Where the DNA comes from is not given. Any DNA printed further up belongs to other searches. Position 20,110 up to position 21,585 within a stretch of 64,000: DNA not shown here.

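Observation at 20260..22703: Four-fold expanded ComEC/Rec2-like MBL domain family with its own conserved signature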

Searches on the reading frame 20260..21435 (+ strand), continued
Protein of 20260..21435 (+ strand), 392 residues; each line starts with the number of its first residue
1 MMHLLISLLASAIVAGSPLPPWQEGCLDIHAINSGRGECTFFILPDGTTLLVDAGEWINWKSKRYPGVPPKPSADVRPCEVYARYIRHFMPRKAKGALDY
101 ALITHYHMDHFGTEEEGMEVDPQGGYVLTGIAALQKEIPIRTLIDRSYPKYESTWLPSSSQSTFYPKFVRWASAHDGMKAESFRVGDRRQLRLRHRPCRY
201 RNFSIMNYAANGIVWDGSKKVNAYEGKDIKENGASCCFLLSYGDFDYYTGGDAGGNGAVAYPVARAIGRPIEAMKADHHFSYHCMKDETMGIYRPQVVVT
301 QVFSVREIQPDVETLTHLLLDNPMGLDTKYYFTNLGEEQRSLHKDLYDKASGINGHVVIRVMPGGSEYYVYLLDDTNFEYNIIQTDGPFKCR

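Call 34: search_protein_families(library=pfam, proteins=[L041:12083-13810:+, L041:13816-14751:+, L041:14782-15114:+, L041:11164-12078:+, L046:3959-6208:+, L077:5567-6955:+, L067:5113-6951:+, L067:7048-8400:+], max_evalue=0.001)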
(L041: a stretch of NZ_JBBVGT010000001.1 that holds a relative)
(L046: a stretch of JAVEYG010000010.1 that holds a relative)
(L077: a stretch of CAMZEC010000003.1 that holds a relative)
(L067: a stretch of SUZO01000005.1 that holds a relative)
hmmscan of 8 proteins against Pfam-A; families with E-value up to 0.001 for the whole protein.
L041:12083-13810:+ (576 aa): 1 family
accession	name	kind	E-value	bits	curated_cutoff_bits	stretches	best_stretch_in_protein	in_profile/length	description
PF00474.23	SSF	-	4.3e-28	98.8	22.8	1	34-429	2-403/406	Sodium:solute symporter family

L041:13816-14751:+ (312 aa): 1 family
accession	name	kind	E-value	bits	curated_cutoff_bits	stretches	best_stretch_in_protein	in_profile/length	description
PF20562.5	DUF6772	-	1e-85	287.9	27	1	5-311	10-282/284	Domain of unknown function (DUF6772)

L041:14782-15114:+ (111 aa): 1 family
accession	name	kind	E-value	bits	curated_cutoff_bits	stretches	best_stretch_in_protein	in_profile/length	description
PF19912.4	DUF6385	-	5.1e-05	23.7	26.8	1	43-100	16-71/82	Domain of unknown function (DUF6385)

L041:11164-12078:+ (305 aa): 1 family
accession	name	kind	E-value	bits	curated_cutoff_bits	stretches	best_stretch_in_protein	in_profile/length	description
PF03009.23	GDPD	-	4.1e-21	76.6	23.6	1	59-194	1-142/244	Glycerophosphoryl diester phosphodiesterase family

L046:3959-6208:+ (750 aa): 2 families
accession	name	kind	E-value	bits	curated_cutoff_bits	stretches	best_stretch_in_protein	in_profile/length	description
PF07971.18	Glyco_hydro_92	-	6.8e-124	414.8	24.6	1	263-741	2-464/464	Glycosyl hydrolase family 92 catalytic domain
PF17678.7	Glyco_hydro_92N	-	2.9e-48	165.2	34.5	1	30-256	1-236/236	Glycosyl hydrolase family 92 N-terminal domain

L077:5567-6955:+ (463 aa): 1 family
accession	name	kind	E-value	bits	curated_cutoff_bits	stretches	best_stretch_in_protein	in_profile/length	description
PF13004.13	BACON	-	9.1e-08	32.4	25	1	165-223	4-61/61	Putative binding domain, N-terminal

L067:5113-6951:+ (613 aa): 5 families
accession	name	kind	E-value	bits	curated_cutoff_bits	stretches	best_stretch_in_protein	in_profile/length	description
PF13360.13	PQQ_2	-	2.1e-29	103.3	27.6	2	354-571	5-224/233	Outer membrane protein assembly factor BamB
PF13570.13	Beta-prop_ACSF4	-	5.6e-26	92.1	133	3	345-453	22-133/329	Beta-alanine-activating enzyme, beta-propeller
PF00149.33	Metallophos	-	1.2e-16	62.2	21.5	1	24-202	1-191/191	Calcineurin-like phosphoesterase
PF01011.28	PQQ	-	3.5e-10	39.7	26.7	0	334-370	49-85/595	Glucose/ethanol/alcohol dehydrogenase, beta-propeller domain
PF12850.12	Metallophos_2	-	3.3e-07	30.9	27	1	25-207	2-124/154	Calcineurin-like phosphoesterase superfamily domain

L067:7048-8400:+ (451 aa): 2 families
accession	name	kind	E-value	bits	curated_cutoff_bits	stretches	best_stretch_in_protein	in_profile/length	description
PF00208.27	ELFV_dehydrog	-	1.6e-92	310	23.4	1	204-449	1-241/241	Glutamate/Leucine/Phenylalanine/Valine dehydrogenase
PF02812.23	ELFV_dehydrog_N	-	4.6e-53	178.8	25.3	1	59-186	1-128/129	Glu/Leu/Phe/Val dehydrogenase, dimerisation domain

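Call 35: search_protein_families(library=pfam, proteins=[L039:886-2238:+, L067:8564-9835:+, L061:9049-9966:+, L061:1333-3180:+, L041:4009-4944:+, L041:993-2468:+, L041:1-978:+, L031:7413-8537:+, L031:806-2242:+, L031:14238-15917:+], max_evalue=0.001)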
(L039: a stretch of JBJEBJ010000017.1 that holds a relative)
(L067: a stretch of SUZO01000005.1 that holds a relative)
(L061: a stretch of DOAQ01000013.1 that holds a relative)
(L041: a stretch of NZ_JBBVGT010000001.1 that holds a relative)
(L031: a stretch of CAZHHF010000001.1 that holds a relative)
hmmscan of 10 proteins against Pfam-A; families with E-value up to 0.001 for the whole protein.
L039:886-2238:+ (451 aa): 1 family
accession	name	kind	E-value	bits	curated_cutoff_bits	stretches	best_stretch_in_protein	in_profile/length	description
PF00328.27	His_Phos_2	-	1e-12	48.6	23.6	1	67-398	10-352/354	Histidine phosphatase superfamily (branch 2)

L067:8564-9835:+ (424 aa): 4 families
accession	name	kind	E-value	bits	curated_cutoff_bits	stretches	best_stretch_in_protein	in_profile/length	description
PF13650.11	Asp_protease_2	-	2.6e-20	73.3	24.3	1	174-267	1-90/90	Aspartyl protease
PF13975.11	gag-asp_proteas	-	3.8e-19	69.5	28.2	1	175-270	2-92/92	gag-polyprotein putative aspartyl protease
PF00077.25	RVP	-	0.00044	20.9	20.7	0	175-199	8-32/101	Retroviral aspartyl protease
PF09668.16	Asp_protease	-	0.00047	20.7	26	0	171-271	9-104/109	Aspartyl protease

L061:9049-9966:+ (306 aa): 1 family
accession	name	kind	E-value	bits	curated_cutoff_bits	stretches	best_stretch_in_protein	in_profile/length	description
PF03009.23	GDPD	-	2.5e-39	136.3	23.6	1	62-166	1-106/244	Glycerophosphoryl diester phosphodiesterase family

L061:1333-3180:+ (616 aa): 0 families

L041:4009-4944:+ (312 aa): 1 family
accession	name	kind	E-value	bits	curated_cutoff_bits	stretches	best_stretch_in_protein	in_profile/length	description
PF00041.27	fn3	-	2.3e-06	28.2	25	1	38-109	3-72/84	Fibronectin type III domain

L041:993-2468:+ (492 aa): 2 families
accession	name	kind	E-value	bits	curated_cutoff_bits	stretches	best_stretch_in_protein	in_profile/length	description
PF01232.29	Mannitol_dh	-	1.4e-43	149.6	27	1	33-281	3-198/199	Mannitol dehydrogenase Rossmann domain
PF08125.19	Mannitol_dh_C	-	7.9e-40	136.8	30.7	1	290-471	1-182/190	Mannitol dehydrogenase C-terminal domain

L041:1-978:+ (326 aa): 4 families
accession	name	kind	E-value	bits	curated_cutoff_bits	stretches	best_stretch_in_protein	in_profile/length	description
PF13377.12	Peripla_BP_3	-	3.7e-20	73.1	26.5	1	164-323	1-167/167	Periplasmic binding protein-like domain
PF13407.12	Peripla_BP_4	-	9.7e-18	65.1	35.1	1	57-305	1-257/258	Periplasmic binding protein domain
PF00532.27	Peripla_BP_1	-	2.8e-17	63.5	22.2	1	56-306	3-265/281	Periplasmic binding proteins and sugar binding domain of LacI family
PF00356.27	LacI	-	4.7e-09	36.3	27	1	2-43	7-46/46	Bacterial regulatory proteins, lacI family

L031:7413-8537:+ (375 aa): 1 family
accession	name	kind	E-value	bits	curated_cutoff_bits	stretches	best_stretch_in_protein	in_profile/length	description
PF03009.23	GDPD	-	2.3e-22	80.7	23.6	1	39-193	1-143/244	Glycerophosphoryl diester phosphodiesterase family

L031:806-2242:+ (479 aa): 2 families
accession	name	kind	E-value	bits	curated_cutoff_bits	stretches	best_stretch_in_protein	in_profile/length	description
PF00245.25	Alk_phosphatase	-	4.5e-67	227.3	24.4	2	33-165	1-133/423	Alkaline phosphatase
PF01676.23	Metalloenzyme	-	0.00024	21.1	24.3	0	248-323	132-203/252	Metalloenzyme superfamily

L031:14238-15917:+ (560 aa): 3 families
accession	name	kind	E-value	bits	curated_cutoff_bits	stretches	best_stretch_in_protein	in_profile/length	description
PF00884.28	Sulfatase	-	9.2e-46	157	25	1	29-407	1-301/301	Sulfatase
PF16347.10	SGSH_C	-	3.9e-15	56.8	29.3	1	364-429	10-72/154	N-sulphoglucosamine sulphohydrolase, C-terminal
PF01663.27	Phosphodiest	-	2.1e-07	31.3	23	1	59-379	18-255/342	Type I phosphodiesterase / nucleotide pyrophosphatase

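Call 38: search_protein_representatives(alignment_id=A2)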
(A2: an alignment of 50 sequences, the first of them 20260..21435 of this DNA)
Query: 50 sequences, 406 profile positions. Proteins with E-value up to 0.001 (for the whole library): 8640; up to 1e-10: 1675; up to 1e-30: 432. The best 150 are listed.
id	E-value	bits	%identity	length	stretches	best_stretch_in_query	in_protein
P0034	2.7e-183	625.9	-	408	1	2-406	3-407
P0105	9.3e-167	571.4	-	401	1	10-406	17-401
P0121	2.3e-164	563.5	-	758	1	8-405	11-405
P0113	1.2e-161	554.5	-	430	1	5-405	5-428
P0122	3.4e-152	523.4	-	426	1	4-406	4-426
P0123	4.2e-148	509.9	-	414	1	25-406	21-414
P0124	1.1e-145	502.0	-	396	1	11-406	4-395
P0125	1.8e-144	498.0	-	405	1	9-404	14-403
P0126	4.9e-144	496.5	-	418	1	5-405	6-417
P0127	5.1e-143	493.2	-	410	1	10-406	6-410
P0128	1.2e-138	478.7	-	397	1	25-405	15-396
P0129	1.8e-133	461.7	-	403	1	10-406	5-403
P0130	8.8e-133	459.5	-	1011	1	25-406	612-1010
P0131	2.4e-128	444.9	-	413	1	11-406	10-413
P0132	6.1e-128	443.5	-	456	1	26-406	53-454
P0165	8.1e-97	341.0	-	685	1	20-406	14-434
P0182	9.6e-92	324.3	-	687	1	29-401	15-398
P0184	1.5e-91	323.7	-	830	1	10-405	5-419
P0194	8.0e-88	311.4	-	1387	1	23-406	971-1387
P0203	3.9e-85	302.6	-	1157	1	24-406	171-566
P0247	3.2e-79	283.1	-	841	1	11-405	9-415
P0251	1.2e-78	281.2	-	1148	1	25-406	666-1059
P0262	1.3e-74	268.0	-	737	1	31-396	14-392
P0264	2.6e-74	266.9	-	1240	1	25-405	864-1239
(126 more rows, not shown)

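Call 45: search_solved_structures(query=A2, max_evalue=0.1, show_alignments=5)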
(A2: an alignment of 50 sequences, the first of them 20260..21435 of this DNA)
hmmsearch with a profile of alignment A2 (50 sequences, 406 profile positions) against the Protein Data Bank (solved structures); distinct sequences matched with E-value up to 0.1: 13.
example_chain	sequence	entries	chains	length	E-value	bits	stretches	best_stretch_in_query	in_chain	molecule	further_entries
1wra_A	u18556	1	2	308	1.3e-10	44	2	42-134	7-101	Teichoic acid phosphorylcholine esterase/choline binding protein E (cbpE)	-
12qj_A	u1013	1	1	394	3.3e-10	42.6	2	42-134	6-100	Choline binding protein E CbpE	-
2bib_A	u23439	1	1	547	6.9e-10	41.5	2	42-134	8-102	TEICHOIC ACID PHOSPHORYLCHOLINE ESTERASE/ CHOLINE BINDING PROTEIN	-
9ic4_A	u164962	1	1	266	0.0011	21.1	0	240-316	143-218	Competence protein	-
3adr_A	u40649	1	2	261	0.0014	20.7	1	107-143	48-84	Putative uncharacterized protein ST1585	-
30bt_A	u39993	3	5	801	0.0082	18.2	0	240-319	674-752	Beta-lactamase-like domain | ComEC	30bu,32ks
6kns_A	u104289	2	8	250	0.034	16.2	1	107-142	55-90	Putative metal-dependent hydrolase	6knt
3x2z_A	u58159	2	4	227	0.079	15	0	108-132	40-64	UPF0173 metal-dependent hydrolase TM_1162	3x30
3x2y_A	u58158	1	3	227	0.079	15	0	108-132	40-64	UPF0173 metal-dependent hydrolase TM_1162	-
2i7t_A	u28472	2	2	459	0.082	14.9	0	109-147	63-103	Cleavage and polyadenylation specificity factor 73 kDa subunit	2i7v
8t1q_A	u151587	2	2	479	0.087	14.8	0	109-147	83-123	Cleavage and polyadenylation specificity factor subunit 3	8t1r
6m8q_A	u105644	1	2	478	0.087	14.8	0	109-147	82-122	Cleavage and polyadenylation specificity factor subunit 3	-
7e3v_A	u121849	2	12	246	0.095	14.7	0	108-132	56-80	UPF0173 metal-dependent hydrolase C7P97_11315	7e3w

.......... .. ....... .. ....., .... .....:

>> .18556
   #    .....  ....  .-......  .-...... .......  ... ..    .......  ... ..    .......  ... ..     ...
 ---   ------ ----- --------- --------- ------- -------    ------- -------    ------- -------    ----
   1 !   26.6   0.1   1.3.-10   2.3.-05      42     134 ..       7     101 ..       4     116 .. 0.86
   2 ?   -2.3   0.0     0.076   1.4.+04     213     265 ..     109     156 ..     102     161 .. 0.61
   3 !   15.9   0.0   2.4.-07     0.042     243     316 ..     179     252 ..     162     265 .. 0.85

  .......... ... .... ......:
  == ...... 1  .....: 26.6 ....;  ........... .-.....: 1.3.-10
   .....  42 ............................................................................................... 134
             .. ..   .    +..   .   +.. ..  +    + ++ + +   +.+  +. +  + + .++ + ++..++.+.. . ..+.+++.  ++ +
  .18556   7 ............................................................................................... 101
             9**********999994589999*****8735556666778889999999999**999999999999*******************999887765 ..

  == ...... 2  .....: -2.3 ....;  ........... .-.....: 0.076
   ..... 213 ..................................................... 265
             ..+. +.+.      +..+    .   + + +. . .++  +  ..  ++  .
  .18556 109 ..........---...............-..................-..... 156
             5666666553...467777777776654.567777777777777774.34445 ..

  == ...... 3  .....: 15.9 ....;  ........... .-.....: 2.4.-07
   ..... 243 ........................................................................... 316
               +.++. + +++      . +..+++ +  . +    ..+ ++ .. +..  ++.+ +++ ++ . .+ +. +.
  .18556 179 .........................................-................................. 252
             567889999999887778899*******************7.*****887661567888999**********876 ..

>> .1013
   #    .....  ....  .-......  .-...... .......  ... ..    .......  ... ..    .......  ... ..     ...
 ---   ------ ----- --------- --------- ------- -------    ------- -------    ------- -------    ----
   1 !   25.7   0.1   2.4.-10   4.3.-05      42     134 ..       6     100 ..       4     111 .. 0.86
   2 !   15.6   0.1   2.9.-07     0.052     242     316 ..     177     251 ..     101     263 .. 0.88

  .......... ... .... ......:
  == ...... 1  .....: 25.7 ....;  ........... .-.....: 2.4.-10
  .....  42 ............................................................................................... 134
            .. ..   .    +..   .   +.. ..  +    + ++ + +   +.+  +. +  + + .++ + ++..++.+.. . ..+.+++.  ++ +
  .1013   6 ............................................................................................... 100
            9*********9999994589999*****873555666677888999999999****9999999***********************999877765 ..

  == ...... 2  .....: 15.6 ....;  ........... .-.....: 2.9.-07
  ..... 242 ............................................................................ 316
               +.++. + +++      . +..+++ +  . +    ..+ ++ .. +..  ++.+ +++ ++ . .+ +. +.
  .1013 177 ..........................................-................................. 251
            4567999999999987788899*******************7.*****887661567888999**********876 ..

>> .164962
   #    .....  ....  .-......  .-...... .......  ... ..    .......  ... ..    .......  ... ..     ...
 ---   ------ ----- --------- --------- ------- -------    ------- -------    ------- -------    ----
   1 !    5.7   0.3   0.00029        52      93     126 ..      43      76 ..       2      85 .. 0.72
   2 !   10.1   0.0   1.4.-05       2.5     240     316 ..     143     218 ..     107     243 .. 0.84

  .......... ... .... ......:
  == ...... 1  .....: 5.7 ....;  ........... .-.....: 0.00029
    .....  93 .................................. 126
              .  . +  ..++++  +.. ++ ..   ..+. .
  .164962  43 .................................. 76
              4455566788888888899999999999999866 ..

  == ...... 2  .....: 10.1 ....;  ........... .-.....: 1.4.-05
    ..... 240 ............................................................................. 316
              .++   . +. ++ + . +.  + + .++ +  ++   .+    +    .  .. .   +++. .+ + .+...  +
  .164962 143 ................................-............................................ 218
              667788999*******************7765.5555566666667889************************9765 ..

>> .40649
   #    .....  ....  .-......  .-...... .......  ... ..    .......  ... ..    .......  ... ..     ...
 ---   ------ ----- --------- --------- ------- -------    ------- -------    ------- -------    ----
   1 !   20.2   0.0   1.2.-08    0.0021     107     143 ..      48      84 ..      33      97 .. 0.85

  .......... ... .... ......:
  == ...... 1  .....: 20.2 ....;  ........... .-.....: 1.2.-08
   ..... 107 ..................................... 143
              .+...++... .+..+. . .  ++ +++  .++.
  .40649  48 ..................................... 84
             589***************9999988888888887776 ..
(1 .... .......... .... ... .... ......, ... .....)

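Call 62: search_protein_families(library=pfam, proteins=[L031:15946-17763:+, L010:11081-12427:+, L010:12427-13755:+, L010:13745-14560:+, L022:8164-9189:+, L036:16555-17826:+, L039:10855-12498:+, L055:6362-8047:+, L051:11173-12192:+, L051:13452-15719:-], max_evalue=0.001)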
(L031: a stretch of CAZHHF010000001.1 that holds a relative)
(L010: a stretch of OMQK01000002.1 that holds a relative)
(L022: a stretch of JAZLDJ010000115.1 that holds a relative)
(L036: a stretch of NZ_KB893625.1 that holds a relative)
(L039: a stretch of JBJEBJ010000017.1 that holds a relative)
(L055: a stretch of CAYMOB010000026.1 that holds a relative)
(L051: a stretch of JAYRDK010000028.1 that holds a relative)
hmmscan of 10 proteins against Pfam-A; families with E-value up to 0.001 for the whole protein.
L031:15946-17763:+ (606 aa): 3 families
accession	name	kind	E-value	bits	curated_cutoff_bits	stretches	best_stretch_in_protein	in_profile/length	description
PF16370.11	MetallophosC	-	1.2e-33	117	29.7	1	374-586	1-163/168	C terminal of Calcineurin-like phosphoesterase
PF16371.11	MetallophosN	-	6.6e-21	74.7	35.6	1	56-134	1-77/77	N terminal of Calcineurin-like phosphoesterase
PF00149.33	Metallophos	-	7.9e-08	33.4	21.5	1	144-363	3-190/191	Calcineurin-like phosphoesterase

L010:11081-12427:+ (449 aa): 1 family
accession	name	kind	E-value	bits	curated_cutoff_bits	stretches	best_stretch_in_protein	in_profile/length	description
PF13685.12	Fe-ADH_2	-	1.5e-30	106.6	28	1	24-174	2-149/149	Iron-containing alcohol dehydrogenase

L010:12427-13755:+ (443 aa): 3 families
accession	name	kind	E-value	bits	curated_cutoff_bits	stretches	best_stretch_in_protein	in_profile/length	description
PF07690.21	MFS_1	-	1.1e-51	176.2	33.4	2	20-394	2-345/347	Major Facilitator Superfamily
PF03137.26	OATP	-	0.00015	20.6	25.8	1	239-335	285-380/545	Organic Anion Transporter Polypeptide (OATP) family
PF13347.12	MFS_2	-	0.00043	19.4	27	0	171-401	153-376/427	MFS/sugar transport protein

L010:13745-14560:+ (272 aa): 5 families
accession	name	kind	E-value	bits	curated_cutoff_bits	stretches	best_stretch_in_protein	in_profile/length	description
PF13344.12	Hydrolase_6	-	2.1e-22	79.5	27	1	16-116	1-100/101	Haloacid dehalogenase-like hydrolase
PF13242.12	Hydrolase_like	-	7.9e-20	71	22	1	194-266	1-73/75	HAD-hyrolase-like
PF00702.32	Hydrolase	-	4e-19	70.2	26.4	1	13-235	1-191/191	haloacid dehalogenase-like hydrolase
PF13419.12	HAD_2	-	1.2e-08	35.7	23.8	1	191-236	129-173/178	Haloacid dehalogenase-like hydrolase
PF09419.16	PGP_phosphatase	-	5.8e-06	26.4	20.4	1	213-242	135-164/168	Mitochondrial PGP phosphatase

L022:8164-9189:+ (342 aa): 2 families
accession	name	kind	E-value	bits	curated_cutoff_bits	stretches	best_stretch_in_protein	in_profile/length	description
PF04055.27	Radical_SAM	-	2.2e-16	60.9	29.5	1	107-266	2-161/166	Radical SAM superfamily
PF21016.3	RlmN_N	-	1e-12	48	24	1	6-61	3-58/60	Ribosomal RNA large subunit methyltransferase N-terminal domain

L036:16555-17826:+ (424 aa): 2 families
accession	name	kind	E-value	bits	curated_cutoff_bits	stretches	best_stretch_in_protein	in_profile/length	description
PF07690.21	MFS_1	-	5.5e-57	193.7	33.4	2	30-299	1-269/347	Major Facilitator Superfamily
PF00083.30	Sugar_tr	-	1.8e-08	34.1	22.3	0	14-194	243-432/452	Sugar (and other) transporter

L039:10855-12498:+ (548 aa): 2 families
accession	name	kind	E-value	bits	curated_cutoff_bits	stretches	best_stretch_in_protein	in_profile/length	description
PF02782.22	FGGY_C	-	4.2e-31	108.7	27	1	288-493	2-197/198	FGGY family of carbohydrate kinases, C-terminal domain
PF00370.27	FGGY_N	-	0.00028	21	28.8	0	2-278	1-244/245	FGGY family of carbohydrate kinases, N-terminal domain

L055:6362-8047:+ (562 aa): 2 families
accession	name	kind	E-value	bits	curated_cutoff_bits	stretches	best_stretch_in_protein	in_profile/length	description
PF13004.13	BACON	-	6.4e-06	26.5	25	0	57-109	7-60/61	Putative binding domain, N-terminal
PF19190.6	BACON_2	-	5.7e-05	23.4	25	1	28-98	3-81/94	Viral BACON domain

L051:11173-12192:+ (340 aa): 1 family
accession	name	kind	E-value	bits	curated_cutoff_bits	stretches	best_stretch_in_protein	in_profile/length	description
PF00356.27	LacI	-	6.4e-10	39.1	27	1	8-53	1-46/46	Bacterial regulatory proteins, lacI family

L051:13452-15719:- (756 aa): 2 families
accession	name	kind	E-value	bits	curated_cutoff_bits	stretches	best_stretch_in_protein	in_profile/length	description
PF00593.30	TonB_dep_Rec_b-barrel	-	1.5e-34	121.1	27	1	323-722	55-436/436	TonB dependent receptor-like, beta-barrel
PF14905.12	OMP_b-brl_3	-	4.1e-25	89.1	27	1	412-754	95-408/408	Outer membrane protein beta-barrel family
